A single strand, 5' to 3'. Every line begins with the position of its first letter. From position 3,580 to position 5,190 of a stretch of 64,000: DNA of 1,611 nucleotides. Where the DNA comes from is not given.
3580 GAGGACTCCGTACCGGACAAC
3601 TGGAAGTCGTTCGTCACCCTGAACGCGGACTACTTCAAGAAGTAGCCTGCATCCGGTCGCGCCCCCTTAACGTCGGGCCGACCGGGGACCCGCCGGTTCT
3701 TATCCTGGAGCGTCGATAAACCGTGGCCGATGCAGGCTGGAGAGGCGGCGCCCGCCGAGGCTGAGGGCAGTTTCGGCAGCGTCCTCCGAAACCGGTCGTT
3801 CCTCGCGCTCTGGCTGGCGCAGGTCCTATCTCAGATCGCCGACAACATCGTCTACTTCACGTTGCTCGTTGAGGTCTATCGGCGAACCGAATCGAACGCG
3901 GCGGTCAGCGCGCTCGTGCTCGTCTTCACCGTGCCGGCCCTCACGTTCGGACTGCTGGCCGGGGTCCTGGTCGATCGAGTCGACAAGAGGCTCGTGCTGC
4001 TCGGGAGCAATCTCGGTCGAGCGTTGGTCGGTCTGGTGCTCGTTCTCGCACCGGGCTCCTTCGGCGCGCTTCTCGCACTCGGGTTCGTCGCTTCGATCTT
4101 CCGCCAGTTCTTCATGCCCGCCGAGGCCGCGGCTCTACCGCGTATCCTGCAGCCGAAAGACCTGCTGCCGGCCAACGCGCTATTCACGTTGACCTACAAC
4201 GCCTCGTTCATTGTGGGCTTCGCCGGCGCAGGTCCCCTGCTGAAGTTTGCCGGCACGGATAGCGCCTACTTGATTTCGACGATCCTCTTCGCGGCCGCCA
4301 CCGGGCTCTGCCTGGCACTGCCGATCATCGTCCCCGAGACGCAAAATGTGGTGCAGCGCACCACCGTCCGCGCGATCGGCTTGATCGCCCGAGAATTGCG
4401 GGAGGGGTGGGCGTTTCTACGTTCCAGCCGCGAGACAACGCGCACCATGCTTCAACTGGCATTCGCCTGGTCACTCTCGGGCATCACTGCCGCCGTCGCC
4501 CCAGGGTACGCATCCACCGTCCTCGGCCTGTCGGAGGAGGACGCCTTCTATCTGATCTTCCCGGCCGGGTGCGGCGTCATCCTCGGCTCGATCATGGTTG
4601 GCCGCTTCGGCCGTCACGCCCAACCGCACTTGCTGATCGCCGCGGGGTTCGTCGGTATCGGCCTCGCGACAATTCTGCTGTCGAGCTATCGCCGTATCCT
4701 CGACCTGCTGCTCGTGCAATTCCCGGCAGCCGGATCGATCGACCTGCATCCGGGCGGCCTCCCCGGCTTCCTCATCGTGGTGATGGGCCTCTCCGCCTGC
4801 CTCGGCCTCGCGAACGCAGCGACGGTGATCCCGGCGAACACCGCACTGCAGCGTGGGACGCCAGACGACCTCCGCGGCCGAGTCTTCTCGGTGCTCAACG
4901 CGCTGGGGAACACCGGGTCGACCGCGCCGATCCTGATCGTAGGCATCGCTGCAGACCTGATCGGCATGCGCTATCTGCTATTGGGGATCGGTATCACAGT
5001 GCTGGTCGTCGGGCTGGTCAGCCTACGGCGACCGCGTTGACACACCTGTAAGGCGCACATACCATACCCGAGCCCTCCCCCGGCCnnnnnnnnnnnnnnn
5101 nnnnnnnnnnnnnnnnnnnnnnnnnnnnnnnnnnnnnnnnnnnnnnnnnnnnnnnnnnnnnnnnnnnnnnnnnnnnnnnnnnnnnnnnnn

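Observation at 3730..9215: MFS / SPT-like oxoamine synthase / GT28 glycolipid synthase / extended-SDR operon: candidate glycosylated long-chain-base (sphingoid-like) lipid pathway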

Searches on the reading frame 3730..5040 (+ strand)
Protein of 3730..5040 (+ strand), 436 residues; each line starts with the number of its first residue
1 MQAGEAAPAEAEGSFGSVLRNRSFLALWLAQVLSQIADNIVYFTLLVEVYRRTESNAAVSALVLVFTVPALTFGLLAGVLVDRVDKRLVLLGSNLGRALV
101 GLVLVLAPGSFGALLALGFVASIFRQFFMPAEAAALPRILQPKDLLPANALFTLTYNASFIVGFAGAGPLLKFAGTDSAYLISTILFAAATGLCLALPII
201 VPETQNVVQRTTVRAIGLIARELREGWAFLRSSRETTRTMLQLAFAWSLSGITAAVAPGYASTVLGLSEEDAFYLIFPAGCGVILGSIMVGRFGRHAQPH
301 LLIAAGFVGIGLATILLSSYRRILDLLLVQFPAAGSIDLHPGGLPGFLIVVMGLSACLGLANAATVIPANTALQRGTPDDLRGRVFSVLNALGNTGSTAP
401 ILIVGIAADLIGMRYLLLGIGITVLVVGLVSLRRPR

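Call 3: search_protein_families(library=pfam, proteins=[window:3730-5040:+])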
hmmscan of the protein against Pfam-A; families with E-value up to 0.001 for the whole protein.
window:3730-5040:+ (436 aa): 2 families
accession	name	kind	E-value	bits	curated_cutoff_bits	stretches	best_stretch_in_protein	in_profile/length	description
PF07690.21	MFS_1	-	1.2e-30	107.1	33.4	2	27-318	1-286/347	Major Facilitator Superfamily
PF05977.19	MFS_3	-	9.1e-17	61.1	27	1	18-321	6-305/524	Transmembrane secretion effector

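Call 4: search_protein_families(library=ncbifam, proteins=[window:3730-5040:+])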
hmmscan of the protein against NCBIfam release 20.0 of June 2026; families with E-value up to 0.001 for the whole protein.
window:3730-5040:+ (436 aa): 14 families
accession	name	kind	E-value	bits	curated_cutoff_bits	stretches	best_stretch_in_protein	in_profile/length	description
TIGR00900.1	2A0121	subfamily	3e-40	138.7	319.6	2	24-331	1-307/364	H+ Antiporter protein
NF006386.0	PRK08633.1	equivalog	4.9e-24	84.1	1221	1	18-432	5-407/1147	acyl-[ACP]--phospholipid O-acyltransferase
NF005291.0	PRK06814.1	equivalog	4.2e-17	61.4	1349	1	17-431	6-418/1140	acyl-[ACP]--phospholipid O-acyltransferase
NF007792.0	PRK10489.1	equivalog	5.5e-17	61.9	324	2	20-320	15-309/419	enterobactin transporter EntS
NF008397.0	PRK11195.1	equivalog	1.9e-14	53.6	297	1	21-376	2-336/414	lysophospholipid transporter LplT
NF000245.1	macrolide_MefA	exception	8.2e-12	44.9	675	1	22-430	9-392/405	macrolide efflux MFS transporter Mef(A)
NF012178.0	tet_MFS_V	exception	3.4e-11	42.9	640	1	20-241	6-228/409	tetracycline efflux MFS transporter Tet(V)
NF052575.1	MFS_efflux_Tap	equivalog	2e-07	30.4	625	1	344-434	305-394/401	multidrug efflux MFS transporter Tap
TIGR00880.1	2_A_01_02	superfamily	4.4e-07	30.1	131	1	61-191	2-131/141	multidrug resistance protein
NF041056.1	ryptide_ex_MFS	equivalog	1.3e-06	27.7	575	1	22-203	3-187/392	ryptide export MFS transporter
NF000154.1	macrolide_MefEN2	exception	2.6e-06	27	800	1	27-225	11-205/401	macrolide efflux MFS transporter Mef(En2)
NF000246.1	macrolide_MefC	exception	7e-06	25.3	870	1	23-432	9-393/407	macrolide efflux MFS transporter Mef(C)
NF000051.1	macrolide_MefB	exception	2.2e-05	23.6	800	0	23-427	10-388/409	macrolide efflux MFS transporter Mef(B)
TIGR00881.1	2A0104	subfamily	5e-05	22.5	407.75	1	288-433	48-169/379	phosphoglycerate transporter protein PgtP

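Call 62: search_solved_structures(query=window:3730-5040:+, max_evalue=0.01)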
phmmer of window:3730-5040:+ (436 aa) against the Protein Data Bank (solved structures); distinct sequences matched with E-value up to 0.01: 0.
